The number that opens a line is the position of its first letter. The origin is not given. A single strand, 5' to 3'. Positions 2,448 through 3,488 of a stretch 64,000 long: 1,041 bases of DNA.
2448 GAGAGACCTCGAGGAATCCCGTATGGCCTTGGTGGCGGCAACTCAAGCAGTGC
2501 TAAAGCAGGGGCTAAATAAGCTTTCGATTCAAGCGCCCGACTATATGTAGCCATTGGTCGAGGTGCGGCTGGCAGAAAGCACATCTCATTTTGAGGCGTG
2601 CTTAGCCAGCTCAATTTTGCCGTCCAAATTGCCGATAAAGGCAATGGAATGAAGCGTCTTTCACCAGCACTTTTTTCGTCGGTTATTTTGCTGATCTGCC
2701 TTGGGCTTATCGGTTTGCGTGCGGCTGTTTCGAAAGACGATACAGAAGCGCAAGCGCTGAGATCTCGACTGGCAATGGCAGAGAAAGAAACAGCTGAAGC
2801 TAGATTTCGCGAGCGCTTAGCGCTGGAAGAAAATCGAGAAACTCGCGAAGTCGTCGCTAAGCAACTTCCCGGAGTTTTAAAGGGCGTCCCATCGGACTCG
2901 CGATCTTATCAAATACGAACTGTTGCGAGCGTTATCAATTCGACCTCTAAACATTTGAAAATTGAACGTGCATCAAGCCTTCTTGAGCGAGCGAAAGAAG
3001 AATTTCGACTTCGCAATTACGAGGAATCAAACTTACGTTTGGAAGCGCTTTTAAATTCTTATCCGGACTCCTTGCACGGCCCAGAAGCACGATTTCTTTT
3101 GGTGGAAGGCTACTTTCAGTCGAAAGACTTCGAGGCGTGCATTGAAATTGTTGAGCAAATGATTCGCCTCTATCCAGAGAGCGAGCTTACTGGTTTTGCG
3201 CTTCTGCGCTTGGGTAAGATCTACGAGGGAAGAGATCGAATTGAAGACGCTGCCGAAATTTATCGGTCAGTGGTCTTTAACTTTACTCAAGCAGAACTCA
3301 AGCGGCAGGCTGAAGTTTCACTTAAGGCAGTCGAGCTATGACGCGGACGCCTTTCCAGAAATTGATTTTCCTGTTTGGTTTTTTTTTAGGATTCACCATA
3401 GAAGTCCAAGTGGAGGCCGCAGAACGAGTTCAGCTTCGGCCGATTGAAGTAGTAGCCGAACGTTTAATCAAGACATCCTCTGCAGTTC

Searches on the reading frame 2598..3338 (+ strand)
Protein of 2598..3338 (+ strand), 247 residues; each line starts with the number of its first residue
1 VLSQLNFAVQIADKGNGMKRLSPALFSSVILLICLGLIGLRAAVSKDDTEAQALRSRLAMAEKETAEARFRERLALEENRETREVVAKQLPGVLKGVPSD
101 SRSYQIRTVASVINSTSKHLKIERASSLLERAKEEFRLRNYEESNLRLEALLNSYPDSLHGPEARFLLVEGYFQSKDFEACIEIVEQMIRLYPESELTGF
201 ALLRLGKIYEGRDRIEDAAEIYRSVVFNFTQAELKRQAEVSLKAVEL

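Call 35: search_protein_families(library=pfam, proteins=[window:2598-3338:+], max_evalue=0.001)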
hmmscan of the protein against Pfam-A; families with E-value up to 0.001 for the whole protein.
window:2598-3338:+ (247 aa): 10 families
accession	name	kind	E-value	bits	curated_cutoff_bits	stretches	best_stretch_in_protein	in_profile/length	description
PF13525.12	YfiO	-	1.3e-08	35.3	25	1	125-197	5-77/203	Outer membrane lipoprotein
PF13174.12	TPR_6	-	1.8e-08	34.9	26.3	0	201-226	2-27/33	Tetratricopeptide repeat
PF13428.12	TPR_14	-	5.9e-07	30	23.5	0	162-204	1-43/44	Tetratricopeptide repeat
PF14559.12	TPR_19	-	1.5e-05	25.6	25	0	140-194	6-57/68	Tetratricopeptide repeat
PF13432.12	TPR_16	-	4.5e-05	24.2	32.7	0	129-195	1-64/65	Tetratricopeptide repeat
PF07719.23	TPR_2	-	0.00015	22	27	0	201-223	3-25/34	Tetratricopeptide repeat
PF13512.12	TPR_18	-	0.00017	22.2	21.9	1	127-202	12-87/145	Tetratricopeptide repeat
PF12895.13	ANAPC3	-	0.0002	22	27.2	1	157-217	18-81/82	Anaphase-promoting complex, cyclosome, subunit 3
PF09976.15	TPR_21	-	0.0002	21.6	25.5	0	118-220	32-134/193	Tetratricopeptide repeat-like domain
PF13424.12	TPR_12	-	0.0009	19.8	30.1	0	170-224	11-70/77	Tetratricopeptide repeat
